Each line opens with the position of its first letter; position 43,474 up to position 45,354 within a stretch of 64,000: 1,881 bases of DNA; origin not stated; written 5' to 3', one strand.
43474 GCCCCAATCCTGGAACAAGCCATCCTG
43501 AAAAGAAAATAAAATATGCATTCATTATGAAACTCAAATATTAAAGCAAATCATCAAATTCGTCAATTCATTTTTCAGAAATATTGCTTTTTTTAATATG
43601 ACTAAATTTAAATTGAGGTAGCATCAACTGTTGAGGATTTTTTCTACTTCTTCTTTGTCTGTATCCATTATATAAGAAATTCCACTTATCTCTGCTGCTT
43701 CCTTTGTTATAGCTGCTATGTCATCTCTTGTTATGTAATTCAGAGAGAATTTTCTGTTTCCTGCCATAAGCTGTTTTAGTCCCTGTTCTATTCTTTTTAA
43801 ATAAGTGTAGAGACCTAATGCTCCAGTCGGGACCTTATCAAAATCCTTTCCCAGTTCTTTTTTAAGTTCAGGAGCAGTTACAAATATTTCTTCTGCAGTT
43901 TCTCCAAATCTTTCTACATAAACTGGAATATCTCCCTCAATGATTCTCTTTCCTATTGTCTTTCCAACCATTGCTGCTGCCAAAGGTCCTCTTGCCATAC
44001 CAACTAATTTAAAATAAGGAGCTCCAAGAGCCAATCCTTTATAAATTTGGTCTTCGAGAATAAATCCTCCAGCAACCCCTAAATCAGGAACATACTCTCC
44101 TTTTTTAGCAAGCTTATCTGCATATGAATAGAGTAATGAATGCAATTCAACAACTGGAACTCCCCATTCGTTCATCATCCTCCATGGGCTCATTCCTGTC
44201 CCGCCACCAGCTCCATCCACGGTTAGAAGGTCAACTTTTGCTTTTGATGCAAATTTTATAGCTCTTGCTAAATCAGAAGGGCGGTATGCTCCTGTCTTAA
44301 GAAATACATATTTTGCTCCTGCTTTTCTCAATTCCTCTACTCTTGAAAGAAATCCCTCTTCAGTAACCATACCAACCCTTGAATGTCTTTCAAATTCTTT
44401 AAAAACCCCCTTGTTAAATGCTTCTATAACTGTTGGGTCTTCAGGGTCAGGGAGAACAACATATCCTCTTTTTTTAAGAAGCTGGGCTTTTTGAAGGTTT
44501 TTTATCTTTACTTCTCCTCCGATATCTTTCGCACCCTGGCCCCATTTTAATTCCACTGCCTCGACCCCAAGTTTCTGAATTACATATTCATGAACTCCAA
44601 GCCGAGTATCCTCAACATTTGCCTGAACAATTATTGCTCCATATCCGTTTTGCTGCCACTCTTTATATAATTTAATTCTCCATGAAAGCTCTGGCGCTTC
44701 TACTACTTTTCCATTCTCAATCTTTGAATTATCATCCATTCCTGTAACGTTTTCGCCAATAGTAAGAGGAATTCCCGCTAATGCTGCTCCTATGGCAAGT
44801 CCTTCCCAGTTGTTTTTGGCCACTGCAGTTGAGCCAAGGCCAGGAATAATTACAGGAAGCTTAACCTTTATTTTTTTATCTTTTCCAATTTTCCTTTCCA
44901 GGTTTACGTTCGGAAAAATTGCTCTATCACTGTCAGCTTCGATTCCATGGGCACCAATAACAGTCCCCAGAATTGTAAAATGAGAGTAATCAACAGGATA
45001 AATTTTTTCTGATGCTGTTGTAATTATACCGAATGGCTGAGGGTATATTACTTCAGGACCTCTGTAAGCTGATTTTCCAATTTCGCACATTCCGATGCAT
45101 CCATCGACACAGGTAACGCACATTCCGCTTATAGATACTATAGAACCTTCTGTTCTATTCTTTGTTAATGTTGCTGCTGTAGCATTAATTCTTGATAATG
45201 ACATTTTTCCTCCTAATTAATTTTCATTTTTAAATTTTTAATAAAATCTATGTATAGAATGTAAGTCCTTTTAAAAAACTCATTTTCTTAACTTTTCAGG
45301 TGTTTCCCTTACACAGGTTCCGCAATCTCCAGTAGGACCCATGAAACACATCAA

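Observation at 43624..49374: Sigma-54-controlled NuoE/NuoF/FeS electron-input module paired with a stand-alone GltB-type FMN protein instead of a hydrogenase or formate dehydrogenase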

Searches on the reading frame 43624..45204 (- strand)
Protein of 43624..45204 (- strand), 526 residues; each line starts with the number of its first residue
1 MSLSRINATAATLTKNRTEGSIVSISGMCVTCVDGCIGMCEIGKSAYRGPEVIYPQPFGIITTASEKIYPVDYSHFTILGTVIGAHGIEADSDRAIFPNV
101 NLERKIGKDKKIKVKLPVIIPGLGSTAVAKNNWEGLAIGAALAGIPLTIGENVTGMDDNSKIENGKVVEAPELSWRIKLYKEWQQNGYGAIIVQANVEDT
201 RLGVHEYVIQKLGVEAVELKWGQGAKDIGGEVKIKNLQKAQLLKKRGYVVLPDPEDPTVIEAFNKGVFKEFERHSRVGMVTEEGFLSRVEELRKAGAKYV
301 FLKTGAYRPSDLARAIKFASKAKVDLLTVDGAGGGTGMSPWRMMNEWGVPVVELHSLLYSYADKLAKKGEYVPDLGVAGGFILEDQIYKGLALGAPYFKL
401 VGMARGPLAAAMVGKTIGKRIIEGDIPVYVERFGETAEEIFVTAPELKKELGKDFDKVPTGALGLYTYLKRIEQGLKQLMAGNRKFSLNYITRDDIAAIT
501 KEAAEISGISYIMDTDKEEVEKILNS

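Call 3: search_protein_families(library=pfam, proteins=[window:43624-45204:-])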
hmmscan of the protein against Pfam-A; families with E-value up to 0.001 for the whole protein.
window:43624-45204:- (526 aa): 1 family
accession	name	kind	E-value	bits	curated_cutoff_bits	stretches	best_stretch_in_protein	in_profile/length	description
PF01645.23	Glu_synthase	-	4.7e-17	62.7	20.4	2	280-400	186-303/369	Conserved region in glutamate synthase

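Call 4: search_protein_families(library=ncbifam, proteins=[window:43624-45204:-])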
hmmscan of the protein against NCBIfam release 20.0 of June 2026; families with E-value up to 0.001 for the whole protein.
window:43624-45204:- (526 aa): 0 families

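Call 7: find_homologous_proteins(query=window:43624-45204:-)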
Query window:43624-45204:- (526 aa): 8000 proteins with E <= 0.001 among 8000 candidates; the best 120 are listed.
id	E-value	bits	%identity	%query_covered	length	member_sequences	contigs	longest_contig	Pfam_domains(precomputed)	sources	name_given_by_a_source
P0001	0.0e+0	1173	100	100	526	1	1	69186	PF01645.24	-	-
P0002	5.2e-297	1004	83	100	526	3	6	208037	PF01645.24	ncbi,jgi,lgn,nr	ncbi:FMN-binding glutamate synthase family protein [Candidatus Aminicenantes bacterium AC-335-K20]|j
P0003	2.5e-294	995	83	100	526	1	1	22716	PF01645.24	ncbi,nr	ncbi:FMN-binding glutamate synthase family protein [Candidatus Aminicenantes bacterium AH-873-B07]|n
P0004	1.7e-293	992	83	100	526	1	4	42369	PF01645.24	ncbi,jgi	jgi:glutamate synthase domain-containing protein 2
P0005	5.5e-292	987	82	100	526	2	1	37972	PF01645.24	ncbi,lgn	ncbi:MAG: FMN-binding glutamate synthase family protein [Candidatus Aminicenantia bacterium]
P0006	8.7e-292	986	82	100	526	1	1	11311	PF01645.24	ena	-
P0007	1.3e-288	976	81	100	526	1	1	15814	PF01645.24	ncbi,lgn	ncbi:MAG: FMN-binding glutamate synthase family protein [Candidatus Edwardsbacteria bacterium]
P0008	5.0e-288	974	79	100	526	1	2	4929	PF01645.24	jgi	jgi:glutamate synthase domain-containing protein 2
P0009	3.8e-287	971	81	100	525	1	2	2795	PF01645.24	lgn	-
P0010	6.3e-287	970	80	100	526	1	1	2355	PF01645.24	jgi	jgi:glutamate synthase domain-containing protein 2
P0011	7.7e-287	970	80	100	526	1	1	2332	PF01645.24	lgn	-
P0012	1.1e-286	970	79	100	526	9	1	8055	PF01645.24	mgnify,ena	mgnify:FL=1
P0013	2.3e-286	969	79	100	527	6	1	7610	PF01645.24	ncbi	ncbi:MAG: FMN-binding glutamate synthase family protein [candidate division WOR-3 bacterium]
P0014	1.7e-284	962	78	100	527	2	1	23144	PF01645.24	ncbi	-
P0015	1.7e-284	962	79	100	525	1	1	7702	PF01645.24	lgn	-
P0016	3.3e-284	961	79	100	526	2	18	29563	PF01645.24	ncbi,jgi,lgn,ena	-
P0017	3.5e-284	961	79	100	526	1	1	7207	PF01645.24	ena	-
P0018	4.9e-284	961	79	100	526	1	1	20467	PF01645.24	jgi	-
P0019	1.2e-283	960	79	100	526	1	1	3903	PF01645.24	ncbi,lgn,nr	ncbi:MAG TPA: FMN-binding glutamate synthase family protein [Thermoplasmatales archaeon]|nr:FMN-bind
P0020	1.6e-283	959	80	100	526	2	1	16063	PF01645.24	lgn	-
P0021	3.2e-283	958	79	100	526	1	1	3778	PF01645.24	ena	-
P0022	3.4e-283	958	79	100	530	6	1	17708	PF01645.24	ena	-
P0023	7.2e-283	957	78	100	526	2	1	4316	PF01645.24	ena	-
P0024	1.4e-282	956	78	100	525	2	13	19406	PF01645.24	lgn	-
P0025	1.7e-282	956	78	100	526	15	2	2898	PF01645.24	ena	-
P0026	2.8e-282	955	79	100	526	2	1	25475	PF01645.24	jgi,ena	-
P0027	4.8e-282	954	80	100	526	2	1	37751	PF01645.24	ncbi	-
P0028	5.3e-282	954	78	100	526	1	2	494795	PF01645.24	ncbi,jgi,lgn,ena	-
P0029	6.0e-282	954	78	100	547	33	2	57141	PF01645.24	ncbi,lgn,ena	-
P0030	6.8e-282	954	78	100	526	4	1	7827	PF01645.24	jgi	-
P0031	8.2e-282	954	78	100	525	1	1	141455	PF01645.24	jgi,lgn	jgi:glutamate synthase domain-containing protein 2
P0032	8.7e-282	953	78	100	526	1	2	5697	PF01645.24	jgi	-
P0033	9.1e-282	953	79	100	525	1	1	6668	PF01645.24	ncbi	-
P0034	1.2e-281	953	78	100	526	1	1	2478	PF01645.24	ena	-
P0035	1.4e-281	953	77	100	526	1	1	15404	PF01645.24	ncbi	ncbi:MAG: FMN-binding glutamate synthase family protein [Candidatus Hydrogenedentota bacterium]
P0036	3.2e-281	952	79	100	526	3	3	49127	PF01645.24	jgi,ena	-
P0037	3.5e-281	951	77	100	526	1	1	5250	PF01645.24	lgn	-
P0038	3.8e-281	951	79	100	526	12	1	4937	PF01645.24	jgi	-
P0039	4.6e-281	951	78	100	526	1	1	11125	PF01645.24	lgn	-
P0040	9.2e-281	950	77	100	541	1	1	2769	PF01645.24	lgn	-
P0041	1.1e-280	950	77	100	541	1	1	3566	PF01645.24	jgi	-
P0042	1.2e-280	950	77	100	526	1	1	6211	PF01645.24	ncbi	-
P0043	1.5e-280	949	78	100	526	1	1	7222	PF01645.24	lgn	-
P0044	2.9e-280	948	78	100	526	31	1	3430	PF01645.24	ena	-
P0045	3.4e-280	948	77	100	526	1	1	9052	PF01645.24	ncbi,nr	ncbi:MAG: FMN-binding glutamate synthase family protein [Theionarchaea archaeon]|nr:FMN-binding glut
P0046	3.4e-280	948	77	100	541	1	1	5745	PF01645.24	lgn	-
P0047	4.6e-280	948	77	100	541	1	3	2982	PF01645.24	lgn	-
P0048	5.8e-280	947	78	100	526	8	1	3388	PF01645.24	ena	-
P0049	8.7e-280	947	77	100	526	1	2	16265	PF01645.24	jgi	jgi:glutamate synthase domain-containing protein 2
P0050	1.2e-279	946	78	100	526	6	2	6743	PF01645.24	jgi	-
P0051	1.7e-279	946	79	100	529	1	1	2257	PF01645.24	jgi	jgi:glutamate synthase domain-containing protein 2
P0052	2.1e-279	946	79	100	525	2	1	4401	PF01645.24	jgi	-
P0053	4.2e-279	945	79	100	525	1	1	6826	PF01645.24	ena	-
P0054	8.5e-279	944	78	100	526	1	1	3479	PF01645.24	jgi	jgi:glutamate synthase domain-containing protein 2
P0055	1.0e-278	943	79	100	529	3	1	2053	PF01645.24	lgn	-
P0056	1.6e-278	943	77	100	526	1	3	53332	PF01645.24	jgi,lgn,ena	jgi:glutamate synthase domain-containing protein 2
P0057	1.6e-278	943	77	100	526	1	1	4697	PF01645.24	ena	-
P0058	2.2e-278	942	77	100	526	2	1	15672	PF01645.24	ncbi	ncbi:MAG: FMN-binding glutamate synthase family protein [Candidatus Bathyarchaeia archaeon]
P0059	2.7e-278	942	77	100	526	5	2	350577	PF01645.24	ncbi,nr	ncbi:MAG: FMN-binding glutamate synthase family protein [Theionarchaea archaeon]|nr:FMN-binding glut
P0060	2.7e-278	942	76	100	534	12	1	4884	PF01645.24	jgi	-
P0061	3.1e-278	942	77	100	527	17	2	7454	PF01645.24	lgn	-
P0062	5.0e-278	941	76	100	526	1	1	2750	PF01645.24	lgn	-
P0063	5.7e-278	941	77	100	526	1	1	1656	PF01645.24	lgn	-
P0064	5.7e-278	941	77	100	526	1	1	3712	PF01645.24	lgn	-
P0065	7.1e-278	941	79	100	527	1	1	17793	PF01645.24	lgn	-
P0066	7.6e-278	940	77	100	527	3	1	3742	PF01645.24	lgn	-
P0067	7.8e-278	940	77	100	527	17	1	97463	PF01645.24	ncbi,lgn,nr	ncbi:FMN-binding glutamate synthase family protein [candidate division WOR-3 bacterium]|nr:FMN-bindi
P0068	9.1e-278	940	78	100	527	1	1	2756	PF01645.24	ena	-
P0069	9.8e-278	940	76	100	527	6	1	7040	PF01645.24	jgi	jgi:glutamate synthase domain-containing protein 2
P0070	1.2e-277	940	79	100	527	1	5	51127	PF01645.24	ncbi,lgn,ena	-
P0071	1.8e-277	939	77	100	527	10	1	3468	PF01645.24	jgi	jgi:glutamate synthase domain-containing protein 2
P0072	1.9e-277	939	76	100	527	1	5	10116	PF01645.24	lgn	-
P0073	2.3e-277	939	77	100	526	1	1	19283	PF01645.24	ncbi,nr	ncbi:MAG: FMN-binding glutamate synthase family protein [Candidatus Aerophobetes bacterium]|nr:FMN-b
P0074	2.6e-277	939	78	100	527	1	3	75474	PF01645.24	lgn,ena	-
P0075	3.2e-277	938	78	100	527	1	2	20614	PF01645.24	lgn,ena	-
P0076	3.9e-277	938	76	100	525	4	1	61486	PF01645.24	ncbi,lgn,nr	ncbi:MAG TPA: FMN-binding glutamate synthase family protein [Blastocatellia bacterium]|nr:FMN-bindin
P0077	4.7e-277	938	78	100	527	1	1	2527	PF01645.24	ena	-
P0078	8.2e-277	937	76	100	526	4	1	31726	PF01645.24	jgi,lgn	-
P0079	9.7e-277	937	78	100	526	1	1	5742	PF01645.24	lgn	-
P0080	1.1e-276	937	77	100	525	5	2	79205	PF01645.24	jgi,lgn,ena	-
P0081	1.3e-276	936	77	100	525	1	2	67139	PF01645.24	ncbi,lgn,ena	-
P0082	1.4e-276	936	79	100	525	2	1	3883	PF01645.24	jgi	jgi:glutamate synthase domain-containing protein 2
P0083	1.7e-276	936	78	100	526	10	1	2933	PF01645.24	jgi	-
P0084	1.9e-276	936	77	100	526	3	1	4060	PF01645.24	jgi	-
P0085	2.1e-276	936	78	100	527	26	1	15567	PF01645.24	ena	-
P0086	2.3e-276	936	76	100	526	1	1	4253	PF01645.24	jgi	jgi:glutamate synthase domain-containing protein 2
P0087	2.4e-276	935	78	100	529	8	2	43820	PF01645.24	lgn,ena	-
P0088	4.2e-276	935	77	100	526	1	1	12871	PF01645.24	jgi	-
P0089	4.7e-276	935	77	100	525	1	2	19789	PF01645.24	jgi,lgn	jgi:hypothetical protein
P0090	5.2e-276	934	77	100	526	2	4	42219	PF01645.24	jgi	-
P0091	6.9e-276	934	76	100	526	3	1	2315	PF01645.24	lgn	-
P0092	7.2e-276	934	76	100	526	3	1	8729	PF01645.24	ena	-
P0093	7.4e-276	934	77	100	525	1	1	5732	PF01645.24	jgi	jgi:hypothetical protein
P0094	1.0e-275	933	77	100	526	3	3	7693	PF01645.24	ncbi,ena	-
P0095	1.1e-275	933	77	100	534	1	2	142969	PF01645.24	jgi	jgi:glutamate synthase domain-containing protein 2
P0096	1.3e-275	933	77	100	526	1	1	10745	PF01645.24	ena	-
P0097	2.2e-275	932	77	100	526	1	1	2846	PF01645.24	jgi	jgi:glutamate synthase domain-containing protein 2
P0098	2.2e-275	932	78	100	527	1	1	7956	PF01645.24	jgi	-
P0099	2.3e-275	932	77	100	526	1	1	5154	PF01645.24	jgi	jgi:glutamate synthase domain-containing protein 2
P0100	2.4e-275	932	77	100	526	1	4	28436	PF01645.24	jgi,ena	-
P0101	2.5e-275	932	77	100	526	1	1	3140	PF01645.24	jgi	-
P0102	2.5e-275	932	77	100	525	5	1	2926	PF01645.24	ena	-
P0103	2.6e-275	932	75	100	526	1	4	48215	PF01645.24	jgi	jgi:glutamate synthase domain-containing protein 2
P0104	2.7e-275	932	77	100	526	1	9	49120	PF01645.24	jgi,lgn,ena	-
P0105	2.7e-275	932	76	100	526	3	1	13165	PF01645.24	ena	-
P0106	3.0e-275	932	76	100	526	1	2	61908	PF01645.24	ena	-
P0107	3.5e-275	932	76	100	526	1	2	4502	PF01645.24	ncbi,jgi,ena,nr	ncbi:MAG: FMN-binding glutamate synthase family protein [Spirochaetes bacterium]|nr:MAG: FMN-binding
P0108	3.6e-275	932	76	100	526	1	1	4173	PF01645.24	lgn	-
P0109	3.6e-275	932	75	100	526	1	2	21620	PF00478.32,PF01645.24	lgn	-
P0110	4.6e-275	931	78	100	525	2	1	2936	PF01645.24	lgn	-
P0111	4.7e-275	931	77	100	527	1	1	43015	PF01645.24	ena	-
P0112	4.9e-275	931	77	100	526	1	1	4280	PF01645.24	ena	-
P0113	5.5e-275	931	76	100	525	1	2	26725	PF01645.24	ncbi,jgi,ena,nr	ncbi:glutamate synthase [Thermoplasmatales archaeon SM1-50]|nr:MAG: glutamate synthase [Thermoplasma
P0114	5.7e-275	931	76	100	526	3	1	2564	PF01645.24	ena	-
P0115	5.7e-275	931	77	100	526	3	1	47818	PF01645.24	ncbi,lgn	-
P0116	6.2e-275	931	76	100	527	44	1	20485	PF01645.24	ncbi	ncbi:MAG: FMN-binding glutamate synthase family protein [Halobacteriota archaeon]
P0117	6.6e-275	931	76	100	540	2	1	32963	PF01645.24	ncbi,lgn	-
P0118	1.0e-274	930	76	100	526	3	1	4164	PF01645.24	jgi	-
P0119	1.0e-274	930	78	100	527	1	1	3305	PF01645.24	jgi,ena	-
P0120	1.0e-274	930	77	100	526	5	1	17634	PF01645.24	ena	-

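Call 8: search_solved_structures(query=window:43624-45204:-, max_evalue=1, show_alignments=2)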
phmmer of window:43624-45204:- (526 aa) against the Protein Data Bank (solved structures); distinct sequences matched with E-value up to 1: 6.
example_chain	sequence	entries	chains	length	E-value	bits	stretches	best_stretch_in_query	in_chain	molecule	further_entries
27hh_A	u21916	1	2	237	0.066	15.1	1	249-351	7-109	Orotidine 5'-phosphate decarboxylase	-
7o9m_d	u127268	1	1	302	0.29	13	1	241-303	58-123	39S ribosomal protein L45, mitochondrial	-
6nu3_d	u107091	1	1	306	0.3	13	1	241-303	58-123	cDNA FLJ61100, highly similar to 39S ribosomal protein L45, mitochondrial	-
3j7y_d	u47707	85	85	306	0.3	13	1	241-303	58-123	mL45 | 39S ribosomal protein L45, mitochondrial | Large ribosomal subunit protein mL45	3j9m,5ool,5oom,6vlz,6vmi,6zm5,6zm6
6i9r_d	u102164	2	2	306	0.31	12.9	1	241-303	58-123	39S ribosomal protein L45, mitochondrial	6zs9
9qup_A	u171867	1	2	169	0.52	12.1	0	281-333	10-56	TFD-EE MPNN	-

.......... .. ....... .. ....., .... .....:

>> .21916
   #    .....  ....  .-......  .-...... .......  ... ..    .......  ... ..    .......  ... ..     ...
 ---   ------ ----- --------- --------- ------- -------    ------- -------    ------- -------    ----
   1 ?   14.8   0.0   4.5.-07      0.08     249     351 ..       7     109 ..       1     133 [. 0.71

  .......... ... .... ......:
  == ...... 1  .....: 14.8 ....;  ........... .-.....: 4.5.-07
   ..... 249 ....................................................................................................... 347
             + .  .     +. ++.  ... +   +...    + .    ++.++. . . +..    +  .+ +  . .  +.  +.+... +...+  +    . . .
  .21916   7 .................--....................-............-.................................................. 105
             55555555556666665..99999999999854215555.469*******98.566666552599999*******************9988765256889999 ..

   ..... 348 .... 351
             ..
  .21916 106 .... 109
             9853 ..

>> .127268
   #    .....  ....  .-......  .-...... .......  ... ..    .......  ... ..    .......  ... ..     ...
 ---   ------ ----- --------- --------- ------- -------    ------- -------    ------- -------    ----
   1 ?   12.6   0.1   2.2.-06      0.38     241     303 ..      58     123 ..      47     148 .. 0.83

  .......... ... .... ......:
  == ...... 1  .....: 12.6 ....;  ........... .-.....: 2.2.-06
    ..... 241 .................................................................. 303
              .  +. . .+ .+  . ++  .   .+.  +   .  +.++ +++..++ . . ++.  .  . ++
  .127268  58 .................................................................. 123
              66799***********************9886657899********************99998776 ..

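Call 10: find_related_loci(query=window:43624-45204:-, collection=genome_contigs, flank=10000)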
Query window:43624-45204:- (526 aa) in genome_contigs; peptide patterns used: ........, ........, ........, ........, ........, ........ (x = any residue, [..] = any of these).
600 stretches matched a pattern (row limit reached: there are more); 595 encode a relative of the query (tblastn E <= 1e-3); the best 80 are kept; 80 distinct loci.
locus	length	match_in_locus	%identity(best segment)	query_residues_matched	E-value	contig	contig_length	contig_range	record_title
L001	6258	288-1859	79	1-524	0e+0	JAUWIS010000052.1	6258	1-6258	MAG: Methanobacteriota archaeon isolate CSMAG_2300 CSMAG_2300_k127_10334636_length_6258_cov_7.0000, whole genome shotgun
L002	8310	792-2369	79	1-526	0e+0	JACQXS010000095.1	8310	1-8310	MAG: Candidatus Stahlbacteria bacterium isolate NC_groundwater_1521_Pr4_B-0.1um_38_3 SR1-18-B1_scaffold_404128, whole ge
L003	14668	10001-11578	80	1-526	0e+0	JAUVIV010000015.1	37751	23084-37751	MAG: bacterium isolate CSMAG_437 CSMAG_437_k127_5602302_length_37751_cov_14.0602, whole genome shotgun sequence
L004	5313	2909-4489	79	1-526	0e+0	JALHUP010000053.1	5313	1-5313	MAG: Candidatus Zixiibacteriota bacterium isolate PFL53 seq_314289, whole genome shotgun sequence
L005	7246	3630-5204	78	1-525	0e+0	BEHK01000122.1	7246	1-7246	Bacterium HR08 DNA, contig: NODE_3172_122, isolate: HRbin08, whole genome shotgun sequence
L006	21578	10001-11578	77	1-526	0e+0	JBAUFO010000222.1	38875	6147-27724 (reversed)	MAG: Candidatus Zixiibacteriota bacterium isolate MFD13088_ilm_asm_bin32 k127_276268, whole genome shotgun sequence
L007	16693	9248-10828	78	1-526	0e+0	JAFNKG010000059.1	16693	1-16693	MAG: Methanophagales archaeon isolate CR_Bin_179 NODE_90_length_16693_cov_29.734653, whole genome shotgun sequence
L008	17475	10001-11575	77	1-525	0e+0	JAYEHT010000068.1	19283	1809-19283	MAG: Candidatus Aerophobetes bacterium isolate MAG210 MAG210_68, whole genome shotgun sequence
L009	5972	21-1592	78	2-525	0e+0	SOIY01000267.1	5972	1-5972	MAG: Candidatus Stahlbacteria bacterium isolate E29_bin50 NODE_6415_length_5972_cov_33.283252, whole genome shotgun sequ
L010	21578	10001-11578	76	1-526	0e+0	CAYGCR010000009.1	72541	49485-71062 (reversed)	MAG TPA_asm: uncultured Ignavibacteria bacterium isolate ERP108616_co2_224 genome assembly, contig: NODE_305_length_7254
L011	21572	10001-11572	76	1-524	0e+0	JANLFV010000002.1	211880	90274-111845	MAG: Candidatus Acetothermia bacterium isolate A05DMB20 NODE_2_length_211880_cov_10.259426, whole genome shotgun sequenc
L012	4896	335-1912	76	1-526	0e+0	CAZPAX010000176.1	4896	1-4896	MAG TPA_asm: uncultured Eubacteriales bacterium isolate binchicken_co124_359 genome assembly, contig: NODE_18885_length_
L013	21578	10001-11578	76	1-526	0e+0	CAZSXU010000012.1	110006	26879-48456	MAG TPA_asm: uncultured bacterium isolate binchicken_co334_235 genome assembly, contig: NODE_208_length_110006_cov_95.56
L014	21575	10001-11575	76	2-526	0e+0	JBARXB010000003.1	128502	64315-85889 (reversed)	MAG: bacterium isolate MFD12922_ilm_asm_bin34 k127_140684, whole genome shotgun sequence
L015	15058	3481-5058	76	1-526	0e+0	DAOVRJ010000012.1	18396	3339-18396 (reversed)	MAG TPA_asm: Candidatus Zixiibacteriota bacterium isolate CSMAG_1598 CSMAG_1598_k141_3018405_length_18396_cov_19.5724, w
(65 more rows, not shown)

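Call 18: search_protein_families(library=pfam, proteins=[L011:6080-9241:+, L011:9163-9969:+, L011:3466-4941:+, L011:11575-12837:+])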
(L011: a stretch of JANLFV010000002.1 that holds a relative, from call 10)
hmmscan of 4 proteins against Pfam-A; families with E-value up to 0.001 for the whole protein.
L011:6080-9241:+ (1053 aa): 17 families
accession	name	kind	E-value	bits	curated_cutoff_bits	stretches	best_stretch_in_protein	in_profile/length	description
PF01512.22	Complex1_51K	-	2.4e-46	157.8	31.2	1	179-350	1-149/150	Nuo51 FMN-binding domain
PF07992.20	Pyr_redox_2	-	3.8e-34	118.9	26.1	1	655-951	2-291/291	Pyridine nucleotide-disulphide oxidoreductase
PF10589.14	NADH_4Fe-4S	-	6.7e-34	116.1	23.5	1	461-545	1-85/85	NADH-ubiquinone oxidoreductase-F iron-sulfur binding region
PF14691.11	Fer4_20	-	5.5e-28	97.5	25.8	2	543-639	16-110/113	Dihydroprymidine dehydrogenase domain II, 4Fe-4S cluster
PF00070.33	Pyr_redox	-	8.2e-11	42.7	22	2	655-686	1-32/82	Pyridine nucleotide-disulphide oxidoreductase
PF13738.12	Pyr_redox_3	-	1.5e-10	41.3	30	1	743-935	128-305/305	Pyridine nucleotide-disulphide oxidoreductase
PF13450.12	NAD_binding_8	-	1.9e-08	34.9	21.9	1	658-691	1-34/68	NAD(P)-binding Rossmann-like domain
PF01266.30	DAO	-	2.1e-06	27.9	27.9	1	655-689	1-35/353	FAD dependent oxidoreductase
PF10531.15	SLBB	-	2.6e-06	27.6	27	1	374-422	2-53/55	SLBB domain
PF01257.25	2Fe-2S_thioredx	-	6.5e-06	26.5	24.8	1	19-100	59-142/145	Thioredoxin-like [2Fe-2S] ferredoxin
PF01593.30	Amino_oxidase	-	6.7e-06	26.1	19.8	0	664-690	2-28/443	Flavin containing amine oxidoreductase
PF00890.30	FAD_binding_2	-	2e-05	24.4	20.4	1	656-693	2-39/414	FAD binding domain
PF22461.2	SLBB_2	-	0.00017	22.1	27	1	373-419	2-49/79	SLBB domain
PF12831.13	FAD_oxidored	-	0.0006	19.7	27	1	656-695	2-41/416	FAD dependent oxidoreductase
PF03486.20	HI0933_like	-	0.00065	19.7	50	0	655-688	2-35/244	HI0933-like protein Rossmann domain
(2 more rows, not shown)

L011:9163-9969:+ (268 aa): 5 families
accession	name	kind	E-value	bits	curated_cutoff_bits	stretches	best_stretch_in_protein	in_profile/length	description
PF13510.11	Fer2_4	-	5.6e-19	68.4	22.8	1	30-107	3-81/82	2Fe-2S iron-sulfur cluster binding domain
PF12838.12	Fer4_7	-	4e-06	27.6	27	1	152-205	2-50/52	4Fe-4S dicluster domain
PF13237.11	Fer4_10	-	2.4e-05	24.6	25.5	1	149-204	6-53/53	4Fe-4S dicluster domain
PF22117.2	Fer4_Nqo3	-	2.8e-05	24.6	27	1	149-206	8-64/67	NADH-quinone oxidoreductase subunit 3, ferredoxin-like domain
PF14697.11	Fer4_21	-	4.7e-05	23.9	35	1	147-206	3-54/59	4Fe-4S dicluster domain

L011:3466-4941:+ (491 aa): 2 families
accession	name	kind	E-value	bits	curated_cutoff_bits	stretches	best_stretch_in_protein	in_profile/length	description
PF00208.27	ELFV_dehydrog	-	7.4e-79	265.3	23.4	1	252-488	1-241/241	Glutamate/Leucine/Phenylalanine/Valine dehydrogenase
PF02812.23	ELFV_dehydrog_N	-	9.3e-61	203.7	25.3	1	106-232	1-127/129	Glu/Leu/Phe/Val dehydrogenase, dimerisation domain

L011:11575-12837:+ (420 aa): 2 families
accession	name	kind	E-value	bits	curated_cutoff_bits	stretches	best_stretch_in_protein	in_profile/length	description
PF00208.27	ELFV_dehydrog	-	1.7e-76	257.5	23.4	1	186-417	1-241/241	Glutamate/Leucine/Phenylalanine/Valine dehydrogenase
PF02812.23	ELFV_dehydrog_N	-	3.6e-57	192.1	25.3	1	40-167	1-128/129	Glu/Leu/Phe/Val dehydrogenase, dimerisation domain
